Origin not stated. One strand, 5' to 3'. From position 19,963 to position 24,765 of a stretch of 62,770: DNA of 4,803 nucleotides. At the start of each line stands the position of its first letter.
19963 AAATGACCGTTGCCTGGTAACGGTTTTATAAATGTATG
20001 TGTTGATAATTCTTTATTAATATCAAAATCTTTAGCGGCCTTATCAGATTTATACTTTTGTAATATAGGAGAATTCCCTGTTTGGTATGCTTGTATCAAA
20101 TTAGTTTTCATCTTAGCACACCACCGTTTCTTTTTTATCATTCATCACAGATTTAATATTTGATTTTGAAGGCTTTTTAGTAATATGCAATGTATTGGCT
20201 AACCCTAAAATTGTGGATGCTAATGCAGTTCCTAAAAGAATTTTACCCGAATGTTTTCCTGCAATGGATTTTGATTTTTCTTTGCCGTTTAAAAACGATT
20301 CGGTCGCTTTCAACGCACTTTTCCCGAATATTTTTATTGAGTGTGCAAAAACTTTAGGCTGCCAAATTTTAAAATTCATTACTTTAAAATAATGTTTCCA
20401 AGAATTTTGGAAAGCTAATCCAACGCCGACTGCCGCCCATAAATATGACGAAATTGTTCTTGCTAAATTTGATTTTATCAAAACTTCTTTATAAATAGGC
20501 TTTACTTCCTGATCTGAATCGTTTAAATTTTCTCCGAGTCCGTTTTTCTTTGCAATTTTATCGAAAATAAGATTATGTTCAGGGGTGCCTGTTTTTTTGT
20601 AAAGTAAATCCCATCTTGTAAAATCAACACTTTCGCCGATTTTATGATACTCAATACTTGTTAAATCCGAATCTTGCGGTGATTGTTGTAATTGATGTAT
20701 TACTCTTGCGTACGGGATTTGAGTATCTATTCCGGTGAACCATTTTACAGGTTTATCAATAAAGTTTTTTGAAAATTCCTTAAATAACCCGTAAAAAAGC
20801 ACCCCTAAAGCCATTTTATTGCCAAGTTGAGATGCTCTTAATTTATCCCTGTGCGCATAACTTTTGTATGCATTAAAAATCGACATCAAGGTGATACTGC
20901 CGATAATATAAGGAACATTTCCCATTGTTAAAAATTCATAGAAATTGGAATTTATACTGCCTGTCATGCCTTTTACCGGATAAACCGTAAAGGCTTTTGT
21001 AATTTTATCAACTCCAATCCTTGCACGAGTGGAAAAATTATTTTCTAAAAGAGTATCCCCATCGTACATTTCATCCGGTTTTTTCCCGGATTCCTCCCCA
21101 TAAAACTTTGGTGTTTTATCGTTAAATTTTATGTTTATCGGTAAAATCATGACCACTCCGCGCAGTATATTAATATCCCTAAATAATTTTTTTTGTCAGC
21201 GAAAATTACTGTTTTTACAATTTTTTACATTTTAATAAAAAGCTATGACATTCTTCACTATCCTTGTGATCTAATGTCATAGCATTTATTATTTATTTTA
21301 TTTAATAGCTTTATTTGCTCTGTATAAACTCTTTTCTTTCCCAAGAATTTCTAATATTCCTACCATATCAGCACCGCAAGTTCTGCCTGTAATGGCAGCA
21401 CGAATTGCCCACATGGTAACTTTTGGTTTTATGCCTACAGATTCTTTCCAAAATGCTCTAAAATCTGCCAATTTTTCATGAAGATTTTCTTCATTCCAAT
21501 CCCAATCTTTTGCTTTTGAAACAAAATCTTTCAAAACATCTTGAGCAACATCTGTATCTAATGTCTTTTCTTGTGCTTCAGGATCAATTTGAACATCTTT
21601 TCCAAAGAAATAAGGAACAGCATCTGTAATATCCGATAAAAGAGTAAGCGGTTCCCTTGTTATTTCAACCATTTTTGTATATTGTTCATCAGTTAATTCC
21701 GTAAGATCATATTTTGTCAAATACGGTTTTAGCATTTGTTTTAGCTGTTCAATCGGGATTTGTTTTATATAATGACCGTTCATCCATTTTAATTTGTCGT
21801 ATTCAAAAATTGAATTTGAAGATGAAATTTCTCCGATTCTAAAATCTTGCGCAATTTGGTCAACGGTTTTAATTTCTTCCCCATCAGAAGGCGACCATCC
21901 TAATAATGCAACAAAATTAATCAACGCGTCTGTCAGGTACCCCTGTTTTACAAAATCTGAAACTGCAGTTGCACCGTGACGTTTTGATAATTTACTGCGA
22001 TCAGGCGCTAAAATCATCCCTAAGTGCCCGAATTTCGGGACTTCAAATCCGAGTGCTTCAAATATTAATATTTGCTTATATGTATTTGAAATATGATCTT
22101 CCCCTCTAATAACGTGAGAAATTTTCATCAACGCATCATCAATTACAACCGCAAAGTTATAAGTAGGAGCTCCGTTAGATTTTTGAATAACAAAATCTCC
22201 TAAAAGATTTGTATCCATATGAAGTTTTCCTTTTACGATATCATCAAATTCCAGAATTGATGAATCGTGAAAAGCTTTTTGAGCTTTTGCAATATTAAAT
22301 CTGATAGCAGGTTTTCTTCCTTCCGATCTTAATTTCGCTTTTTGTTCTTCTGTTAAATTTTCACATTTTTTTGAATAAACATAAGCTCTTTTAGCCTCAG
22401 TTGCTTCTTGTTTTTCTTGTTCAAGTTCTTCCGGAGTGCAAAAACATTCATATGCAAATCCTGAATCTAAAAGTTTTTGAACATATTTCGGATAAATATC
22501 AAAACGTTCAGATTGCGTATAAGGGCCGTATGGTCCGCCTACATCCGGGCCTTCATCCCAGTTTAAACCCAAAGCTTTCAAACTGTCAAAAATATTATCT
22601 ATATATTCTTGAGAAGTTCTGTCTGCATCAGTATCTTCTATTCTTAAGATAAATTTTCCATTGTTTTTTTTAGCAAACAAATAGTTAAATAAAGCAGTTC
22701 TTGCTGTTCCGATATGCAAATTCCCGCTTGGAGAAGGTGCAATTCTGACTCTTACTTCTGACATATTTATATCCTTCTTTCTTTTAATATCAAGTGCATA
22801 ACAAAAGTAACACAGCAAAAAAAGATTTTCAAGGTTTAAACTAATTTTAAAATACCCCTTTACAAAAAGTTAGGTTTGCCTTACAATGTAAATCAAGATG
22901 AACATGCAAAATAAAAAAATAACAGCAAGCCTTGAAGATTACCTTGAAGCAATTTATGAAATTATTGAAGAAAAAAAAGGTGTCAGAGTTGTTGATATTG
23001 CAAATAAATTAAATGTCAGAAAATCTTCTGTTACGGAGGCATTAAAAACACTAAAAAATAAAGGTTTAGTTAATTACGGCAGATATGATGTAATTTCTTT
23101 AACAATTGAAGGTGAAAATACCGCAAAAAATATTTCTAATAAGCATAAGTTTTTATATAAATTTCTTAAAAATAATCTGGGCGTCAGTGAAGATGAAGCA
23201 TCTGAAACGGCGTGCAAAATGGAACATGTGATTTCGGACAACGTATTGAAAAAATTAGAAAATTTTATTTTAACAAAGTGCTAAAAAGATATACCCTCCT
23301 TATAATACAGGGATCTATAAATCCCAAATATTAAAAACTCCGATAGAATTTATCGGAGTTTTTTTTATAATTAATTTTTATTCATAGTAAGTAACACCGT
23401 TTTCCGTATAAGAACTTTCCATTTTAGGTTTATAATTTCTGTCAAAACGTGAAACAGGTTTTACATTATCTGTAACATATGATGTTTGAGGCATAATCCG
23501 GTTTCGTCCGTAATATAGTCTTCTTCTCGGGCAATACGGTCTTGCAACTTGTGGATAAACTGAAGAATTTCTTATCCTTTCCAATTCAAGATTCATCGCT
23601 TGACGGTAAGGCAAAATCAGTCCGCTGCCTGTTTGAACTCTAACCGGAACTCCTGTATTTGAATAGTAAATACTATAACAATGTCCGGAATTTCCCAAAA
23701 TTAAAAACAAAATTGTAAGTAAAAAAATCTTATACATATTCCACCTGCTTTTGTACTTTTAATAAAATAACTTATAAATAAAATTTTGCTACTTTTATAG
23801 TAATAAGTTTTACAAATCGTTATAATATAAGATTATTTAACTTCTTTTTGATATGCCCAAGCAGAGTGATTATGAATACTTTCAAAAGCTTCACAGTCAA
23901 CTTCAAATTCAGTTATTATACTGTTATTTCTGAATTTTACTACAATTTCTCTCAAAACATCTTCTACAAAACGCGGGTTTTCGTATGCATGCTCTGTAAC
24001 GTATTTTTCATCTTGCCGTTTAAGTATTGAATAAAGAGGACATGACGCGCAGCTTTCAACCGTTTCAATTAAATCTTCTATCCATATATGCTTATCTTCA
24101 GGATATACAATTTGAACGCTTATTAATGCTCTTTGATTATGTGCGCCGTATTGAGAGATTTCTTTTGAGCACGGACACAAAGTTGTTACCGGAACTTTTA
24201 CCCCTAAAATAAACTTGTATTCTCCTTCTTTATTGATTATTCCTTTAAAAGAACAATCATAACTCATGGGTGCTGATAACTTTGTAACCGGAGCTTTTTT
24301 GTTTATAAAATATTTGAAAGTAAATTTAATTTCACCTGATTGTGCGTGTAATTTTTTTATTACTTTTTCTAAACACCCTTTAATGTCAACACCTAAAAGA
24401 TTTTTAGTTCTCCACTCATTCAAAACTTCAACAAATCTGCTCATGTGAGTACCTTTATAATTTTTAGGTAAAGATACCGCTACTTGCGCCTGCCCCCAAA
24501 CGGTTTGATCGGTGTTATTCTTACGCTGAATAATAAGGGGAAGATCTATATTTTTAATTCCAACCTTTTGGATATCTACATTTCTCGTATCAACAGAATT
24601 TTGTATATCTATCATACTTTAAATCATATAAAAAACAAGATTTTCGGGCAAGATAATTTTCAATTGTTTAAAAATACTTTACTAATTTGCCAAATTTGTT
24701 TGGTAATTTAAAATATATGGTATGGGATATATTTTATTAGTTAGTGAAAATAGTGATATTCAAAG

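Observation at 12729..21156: Six-gene minus-strand cluster: two paralogous orphan membrane-protein families around a cytoplasmic GH13 and a membrane thioredoxin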

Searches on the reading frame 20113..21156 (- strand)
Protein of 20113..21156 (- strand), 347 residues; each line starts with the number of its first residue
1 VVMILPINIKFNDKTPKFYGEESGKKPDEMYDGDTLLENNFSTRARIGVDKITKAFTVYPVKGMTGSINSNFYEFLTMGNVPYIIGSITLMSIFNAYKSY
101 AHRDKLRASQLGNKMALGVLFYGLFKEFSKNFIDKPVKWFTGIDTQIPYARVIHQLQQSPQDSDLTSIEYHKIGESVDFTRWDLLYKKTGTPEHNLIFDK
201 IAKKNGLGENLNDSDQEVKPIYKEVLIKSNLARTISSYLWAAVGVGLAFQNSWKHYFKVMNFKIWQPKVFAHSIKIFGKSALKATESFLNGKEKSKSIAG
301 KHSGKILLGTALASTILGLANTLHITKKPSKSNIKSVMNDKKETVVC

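Call 3: search_protein_families(library=pfam, proteins=[window:20113-21156:-], max_evalue=1)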
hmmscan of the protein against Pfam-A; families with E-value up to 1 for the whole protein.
window:20113-21156:- (347 aa): 0 families

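Call 4: search_protein_families(library=ncbifam, proteins=[window:20113-21156:-], max_evalue=1)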
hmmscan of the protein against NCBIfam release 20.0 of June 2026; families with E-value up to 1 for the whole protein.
window:20113-21156:- (347 aa): 0 families

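Call 36: search_solved_structures(query=A2, max_evalue=10)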
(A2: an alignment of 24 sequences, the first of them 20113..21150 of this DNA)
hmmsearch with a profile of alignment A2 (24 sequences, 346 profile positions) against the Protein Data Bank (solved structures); distinct sequences matched with E-value up to 10: 2.
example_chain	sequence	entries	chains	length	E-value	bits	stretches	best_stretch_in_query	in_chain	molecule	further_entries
9cop_x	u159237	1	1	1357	0.013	17.8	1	71-139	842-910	Regulator of V-ATPase in vacuolar membrane protein 1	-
3sks_A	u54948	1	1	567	0.49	12.6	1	37-100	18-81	Putative Oligoendopeptidase F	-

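Call 52: find_homologous_proteins(query=window:20113-21150:-)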
Query window:20113-21150:- (345 aa): 809 proteins with E <= 0.001 among 2410 candidates; the best 120 are listed.
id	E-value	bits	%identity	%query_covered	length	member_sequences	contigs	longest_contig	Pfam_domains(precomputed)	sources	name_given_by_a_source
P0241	1.0e-226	770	99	100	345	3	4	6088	-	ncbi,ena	-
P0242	4.2e-140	485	64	100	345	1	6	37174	-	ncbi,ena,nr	ncbi:hypothetical protein IJ579_09515 [bacterium]|nr:hypothetical protein [bacterium]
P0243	5.2e-139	481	67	95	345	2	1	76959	-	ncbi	-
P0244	1.5e-137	477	66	100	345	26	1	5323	-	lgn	-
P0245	4.0e-135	469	63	100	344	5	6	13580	-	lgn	-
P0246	3.0e-134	466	62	100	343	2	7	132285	-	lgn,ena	-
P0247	9.6e-133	461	63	100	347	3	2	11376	-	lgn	-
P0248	2.0e-132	460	62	100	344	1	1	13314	-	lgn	-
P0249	2.5e-132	459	63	100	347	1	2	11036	-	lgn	-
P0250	3.3e-131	456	61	100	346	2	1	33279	-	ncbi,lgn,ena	-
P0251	6.0e-131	455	63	100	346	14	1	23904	-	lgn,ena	-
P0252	3.9e-130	452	63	100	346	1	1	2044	-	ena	-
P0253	1.3e-129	451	61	100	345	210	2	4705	-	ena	-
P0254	3.6e-129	449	62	100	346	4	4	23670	-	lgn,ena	-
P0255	6.2e-129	448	62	100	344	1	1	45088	-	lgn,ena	-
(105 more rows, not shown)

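Call 64: predict_structure(alignment_id=A4)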
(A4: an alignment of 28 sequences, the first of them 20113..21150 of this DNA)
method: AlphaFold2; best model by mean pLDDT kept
length: 345 residues; sequences in the alignment: 28
mean_pLDDT: 71.8   pTM: 0.68
mean pLDDT of the five models: 71.8, 70.9, 70.4, 69.5, 68.5
residues with pLDDT >= 90: 26; 70-90: 186; 50-70: 97; < 50: 36
segments of 3 or more residues with pLDDT < 50: 1-26, 341-345
pLDDT, mean of each block of 10 residues (from residue 1): 38 39 51 76 76 70 64 68 77 68 77 87 88 84 79 69 71 61 57 61 61 66 84 90 90 80 82 88 86 77 90 89 59 54 42
secondary structure, 60 per line:
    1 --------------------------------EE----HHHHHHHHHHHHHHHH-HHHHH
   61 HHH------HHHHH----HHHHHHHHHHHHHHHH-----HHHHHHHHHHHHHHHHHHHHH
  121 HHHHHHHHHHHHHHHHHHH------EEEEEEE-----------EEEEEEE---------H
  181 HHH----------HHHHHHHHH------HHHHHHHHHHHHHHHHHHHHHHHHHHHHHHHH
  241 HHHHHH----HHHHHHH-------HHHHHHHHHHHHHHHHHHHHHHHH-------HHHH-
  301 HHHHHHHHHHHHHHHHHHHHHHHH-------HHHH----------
elements in order: H39-54 H56-63 H70-74 H79-94 H100-139 E146-152 E164-170 H180-183 H194-202 H209-246 H251-257 H265-288 H296-299 H301-324 H332-335

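Call 68: fold_search(model_id=the predicted structure, library=pdb)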
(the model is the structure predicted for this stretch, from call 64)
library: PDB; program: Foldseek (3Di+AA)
matches with E <= 10: 442; with E <= 0.001: 0
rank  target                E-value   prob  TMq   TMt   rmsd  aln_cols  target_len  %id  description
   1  6ffi                  1.1e-01  0.25  0.15  0.13  28.0       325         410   11  Crystal Structure of mGluR5 in complex with MMPEP at 2.2 A (released 2018-03-07)
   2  5cgd                  1.8e-01  0.20  0.16  0.14  27.9       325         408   12  Structure of the human class C GPCR metabotropic glutamate receptor 5 transmembrane domain in complex with the negative  (released 2015-08-12)
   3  4oo9                  2.2e-01  0.18  0.15  0.13  28.0       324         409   11  Structure of the human class C GPCR metabotropic glutamate receptor 5 transmembrane domain in complex with the negative  (released 2014-07-02)
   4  6ffh                  2.4e-01  0.16  0.16  0.13  27.6       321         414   12  Crystal Structure of mGluR5 in complex with Fenobam at 2.65 A (released 2018-03-07)
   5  2zd9_C                2.6e-01  0.25  0.17  0.23  22.4       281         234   14  Structure of a Bacterial Cyclic-Nucleotide Regulated Ion Channel (released 2008-12-02)
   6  8ieb_B                2.6e-01  0.20  0.17  0.20  24.4       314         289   11  Cryo-EM structure of GPR156 of GPR156-miniGo-scFv16 complex (local refine) (released 2024-02-14)
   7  7o3v_J                2.6e-01  0.14  0.13  0.16  21.0       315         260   10  Stalk complex structure (TrwJ/VirB5-TrwI/VirB6) from the fully-assembled R388 type IV secretion system determined by c (released 2022-06-22)
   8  6vkz                  3.4e-01  0.12  0.14  0.12  23.7       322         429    8  Crystal Structure of the N-prenyltransferase DabA in Complex with GSPP and Mg2+ (released 2020-04-08)
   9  8iei_A                3.6e-01  0.20  0.18  0.21  24.8       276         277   11  Cryo-EM structure of GPR156A/B of G-protein free GPR156 (local refine) (released 2024-02-14)
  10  2z0v_B                4.1e-01  0.13  0.14  0.19  15.4       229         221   11  Crystal structure of BAR domain of Endophilin-III (released 2008-05-13)
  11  8d3u_A                5.3e-01  0.13  0.17  0.07  25.3       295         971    9  Human alpha3 Na+/K+-ATPase in its Na+-occluded state (released 2022-09-21)
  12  8iep_C                5.5e-01  0.14  0.17  0.21  24.8       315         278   10  Cryo-EM structure of GPR156C/D of G-protein free GPR156 (local refine) (released 2024-02-14)
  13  5a7d_R                5.5e-01  0.08  0.13  0.14  23.3       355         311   10  Tetrameric assembly of LGN with Inscuteable (released 2016-08-03)
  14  6bo8_A                5.5e-01  0.05  0.10  0.07  25.7       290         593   12  Cryo-EM structure of human TRPV6 in nanodiscs (released 2017-12-20)
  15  7uni_A                5.8e-01  0.12  0.14  0.18  23.2       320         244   12  De novo designed chlorophyll dimer protein with Zn pheophorbide a methyl ester, SP2-ZnPPaM (released 2023-04-19)
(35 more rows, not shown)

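Call 70: search_protein_representatives(alignment_id=A4)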
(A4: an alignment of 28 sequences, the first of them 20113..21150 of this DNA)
Query: 28 sequences, 346 profile positions. Proteins with E-value up to 0.001 (for the whole library): 194; up to 1e-10: 144; up to 1e-30: 77. The best 150 are listed.
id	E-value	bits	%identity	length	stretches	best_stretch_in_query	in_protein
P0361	4.9e-139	479.7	-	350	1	11-345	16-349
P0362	3.9e-125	433.9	-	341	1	12-345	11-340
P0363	2.1e-108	378.9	-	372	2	1-274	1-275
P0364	5.0e-108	377.7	-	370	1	20-345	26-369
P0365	2.4e-105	368.8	-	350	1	10-346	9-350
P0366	2.6e-105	368.8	-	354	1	1-346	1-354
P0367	1.1e-101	356.8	-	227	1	119-346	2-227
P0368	8.0e-101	354.0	-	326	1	21-345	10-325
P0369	4.3e-100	351.6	-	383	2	11-279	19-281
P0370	1.3e-98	346.7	-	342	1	19-345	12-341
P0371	5.2e-95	334.9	-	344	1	6-344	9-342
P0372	1.3e-93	330.2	-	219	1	1-200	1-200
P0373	2.2e-92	326.2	-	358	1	8-345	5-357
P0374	3.3e-91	322.4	-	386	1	113-345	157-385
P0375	8.3e-91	321.0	-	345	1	15-346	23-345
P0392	5.8e-71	255.8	-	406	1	27-339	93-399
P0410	1.1e-44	169.4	-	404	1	28-325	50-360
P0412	2.7e-44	168.1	-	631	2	22-258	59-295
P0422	1.7e-40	155.6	-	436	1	17-307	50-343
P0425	2.2e-39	152.0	-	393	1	30-326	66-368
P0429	4.9e-37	144.2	-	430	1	25-263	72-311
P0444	8.9e-30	120.4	-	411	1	19-330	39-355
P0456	3.0e-23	98.9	-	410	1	19-274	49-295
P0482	2.1e-14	69.8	-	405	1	21-257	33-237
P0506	1.6e-10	57.1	-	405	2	47-150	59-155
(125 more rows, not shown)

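Call 71: list_cluster_members(proteins=[P0392, P0410, P0412, P0422, P0425, P0429, P0444, P0456, P0482, P0506])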
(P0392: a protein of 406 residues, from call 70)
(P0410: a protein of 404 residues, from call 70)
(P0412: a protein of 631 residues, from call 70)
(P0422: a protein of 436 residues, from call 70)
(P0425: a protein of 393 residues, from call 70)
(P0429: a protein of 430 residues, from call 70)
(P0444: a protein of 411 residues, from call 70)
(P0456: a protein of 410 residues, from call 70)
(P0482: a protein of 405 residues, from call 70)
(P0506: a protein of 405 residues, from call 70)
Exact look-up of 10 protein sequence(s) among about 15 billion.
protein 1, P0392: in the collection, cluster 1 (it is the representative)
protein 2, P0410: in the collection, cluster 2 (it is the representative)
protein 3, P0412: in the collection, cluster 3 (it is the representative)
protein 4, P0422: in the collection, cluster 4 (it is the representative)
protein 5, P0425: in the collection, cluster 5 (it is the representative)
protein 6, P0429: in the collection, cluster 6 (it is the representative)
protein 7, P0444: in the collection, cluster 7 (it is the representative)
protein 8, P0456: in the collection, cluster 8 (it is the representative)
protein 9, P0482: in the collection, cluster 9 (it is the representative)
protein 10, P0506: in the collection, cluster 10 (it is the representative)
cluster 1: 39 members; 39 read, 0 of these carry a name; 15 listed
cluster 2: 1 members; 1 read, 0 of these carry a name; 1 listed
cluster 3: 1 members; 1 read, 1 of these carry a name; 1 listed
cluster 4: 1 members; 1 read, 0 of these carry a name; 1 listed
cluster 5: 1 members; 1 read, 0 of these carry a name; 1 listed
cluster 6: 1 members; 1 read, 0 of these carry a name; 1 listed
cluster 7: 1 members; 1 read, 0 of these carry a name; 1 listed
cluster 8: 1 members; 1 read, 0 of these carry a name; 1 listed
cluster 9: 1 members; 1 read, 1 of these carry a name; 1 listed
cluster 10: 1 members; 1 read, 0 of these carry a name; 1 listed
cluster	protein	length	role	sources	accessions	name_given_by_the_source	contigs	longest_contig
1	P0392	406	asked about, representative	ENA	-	-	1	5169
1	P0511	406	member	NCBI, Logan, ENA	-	-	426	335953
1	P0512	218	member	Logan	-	-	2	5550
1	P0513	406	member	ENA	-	-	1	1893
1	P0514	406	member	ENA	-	-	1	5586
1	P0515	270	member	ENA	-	-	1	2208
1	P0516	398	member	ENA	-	-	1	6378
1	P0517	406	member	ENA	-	-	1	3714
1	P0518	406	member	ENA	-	-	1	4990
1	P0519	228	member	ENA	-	-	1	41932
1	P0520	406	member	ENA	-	-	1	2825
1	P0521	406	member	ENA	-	-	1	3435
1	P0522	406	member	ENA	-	-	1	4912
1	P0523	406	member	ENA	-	-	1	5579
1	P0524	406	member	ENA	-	-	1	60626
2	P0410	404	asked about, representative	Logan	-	-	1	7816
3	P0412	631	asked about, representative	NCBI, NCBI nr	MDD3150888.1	MAG: hypothetical protein PHV68_08640 [Candidatus Gastranaerophilales bacterium] | hypothetical protein [Candidatus Gastranaerophilales bacterium]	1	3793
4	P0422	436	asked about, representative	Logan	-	-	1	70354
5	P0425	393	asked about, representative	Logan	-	-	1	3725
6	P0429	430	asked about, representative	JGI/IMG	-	-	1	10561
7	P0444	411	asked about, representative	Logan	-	-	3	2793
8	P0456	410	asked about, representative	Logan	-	-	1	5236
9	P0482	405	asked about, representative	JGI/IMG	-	hypothetical protein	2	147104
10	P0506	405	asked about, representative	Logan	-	-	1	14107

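Call 72: find_encoding_contigs(protein=P0482, flank=8000, max_places=1)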
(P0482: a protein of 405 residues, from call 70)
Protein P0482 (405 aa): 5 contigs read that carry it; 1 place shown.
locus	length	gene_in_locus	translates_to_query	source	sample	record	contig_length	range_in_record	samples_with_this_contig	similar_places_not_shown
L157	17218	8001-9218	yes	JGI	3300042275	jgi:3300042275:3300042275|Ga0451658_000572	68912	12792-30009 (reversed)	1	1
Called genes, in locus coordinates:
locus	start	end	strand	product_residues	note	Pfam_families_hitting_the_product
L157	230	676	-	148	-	PF00027:cNMP_binding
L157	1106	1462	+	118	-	-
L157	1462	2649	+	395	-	PF04055:Radical_SAM, PF13353:Fer4_12, PF13186:SPASM (faint)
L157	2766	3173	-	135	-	-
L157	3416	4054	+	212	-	PF06271:RDD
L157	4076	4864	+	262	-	PF11306:DUF3108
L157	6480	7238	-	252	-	-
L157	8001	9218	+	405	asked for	-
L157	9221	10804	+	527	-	-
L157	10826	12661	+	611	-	PF00128:Alpha-amylase (faint), PF14871:GHL6 (faint)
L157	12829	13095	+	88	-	-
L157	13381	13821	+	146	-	PF01220:DHquinase_II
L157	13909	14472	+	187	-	PF08207:EFP_N, PF01132:EFP, PF09285:Elong-fact-P_C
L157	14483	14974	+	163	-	PF00364:Biotin_lipoyl, PF25984:BSH_YknX (faint)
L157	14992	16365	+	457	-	PF00289:Biotin_carb_N, PF02786:CPSase_L_D2, PF02222:ATP-grasp, PF07478:Dala_Dala_lig_C, PF02785:Biotin_carb_C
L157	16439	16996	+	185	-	PF03602:Cons_hypoth95, PF02086:MethyltransfD12 (faint), PF06325:PrmA (faint), PF05175:MTS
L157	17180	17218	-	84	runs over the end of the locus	-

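Call 73: find_encoding_contigs(protein=P0422, flank=8000, max_places=1)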
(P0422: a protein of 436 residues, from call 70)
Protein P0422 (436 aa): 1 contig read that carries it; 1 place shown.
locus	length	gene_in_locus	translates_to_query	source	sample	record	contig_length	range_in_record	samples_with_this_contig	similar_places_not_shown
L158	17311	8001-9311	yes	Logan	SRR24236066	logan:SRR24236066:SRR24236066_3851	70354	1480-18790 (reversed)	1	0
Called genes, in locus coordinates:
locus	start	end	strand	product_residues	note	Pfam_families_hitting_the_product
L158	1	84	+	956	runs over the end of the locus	PF02739:5_3_exonuc_N, PF01367:5_3_exonuc, PF01612:DNA_pol_A_exo1, PF22619:DNA_polI_exo1, PF00476:DNA_pol_A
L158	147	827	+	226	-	PF01891:CbiM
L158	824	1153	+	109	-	-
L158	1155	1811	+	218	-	PF02361:CbiQ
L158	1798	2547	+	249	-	PF02463:SMC_N, PF00005:ABC_tran, PF13304:AAA_21 (faint)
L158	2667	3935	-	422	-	PF01964:ThiC_Rad_SAM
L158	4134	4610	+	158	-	-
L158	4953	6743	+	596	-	PF01558:POR, PF02776:TPP_enzyme_N (weak), PF01855:POR_N, PF02780:Transketolase_C (faint), PF17147:PFOR_II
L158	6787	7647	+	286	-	PF02775:TPP_enzyme_C, PF12367:PFO_beta_C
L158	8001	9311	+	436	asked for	-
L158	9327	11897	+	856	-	-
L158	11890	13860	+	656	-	PF00128:Alpha-amylase (weak)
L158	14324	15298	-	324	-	PF00535:Glycos_transf_2, PF10111:Glyco_tranf_2_2, PF13641:Glyco_tranf_2_3, PF13632:Glyco_trans_2_3 (weak)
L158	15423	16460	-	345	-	-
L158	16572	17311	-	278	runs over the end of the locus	PF03631:Virul_fac_BrkB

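Call 87: search_protein_families(library=padloc, proteins=[window:20113-21150:-], max_evalue=0.01)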
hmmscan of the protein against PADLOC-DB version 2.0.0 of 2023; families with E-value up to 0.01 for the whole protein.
window:20113-21150:- (345 aa): 0 families

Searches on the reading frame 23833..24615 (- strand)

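Call 85: search_protein_families(library=pfam, proteins=[window:23833-24615:-], max_evalue=0.00001)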
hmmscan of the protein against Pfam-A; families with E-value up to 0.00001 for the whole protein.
window:23833-24615:- (260 aa): 1 family
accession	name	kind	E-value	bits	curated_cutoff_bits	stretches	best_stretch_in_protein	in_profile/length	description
PF02649.19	GCHY-1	-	4e-91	305.6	25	1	1-254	1-260/260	Type I GTP cyclohydrolase folE2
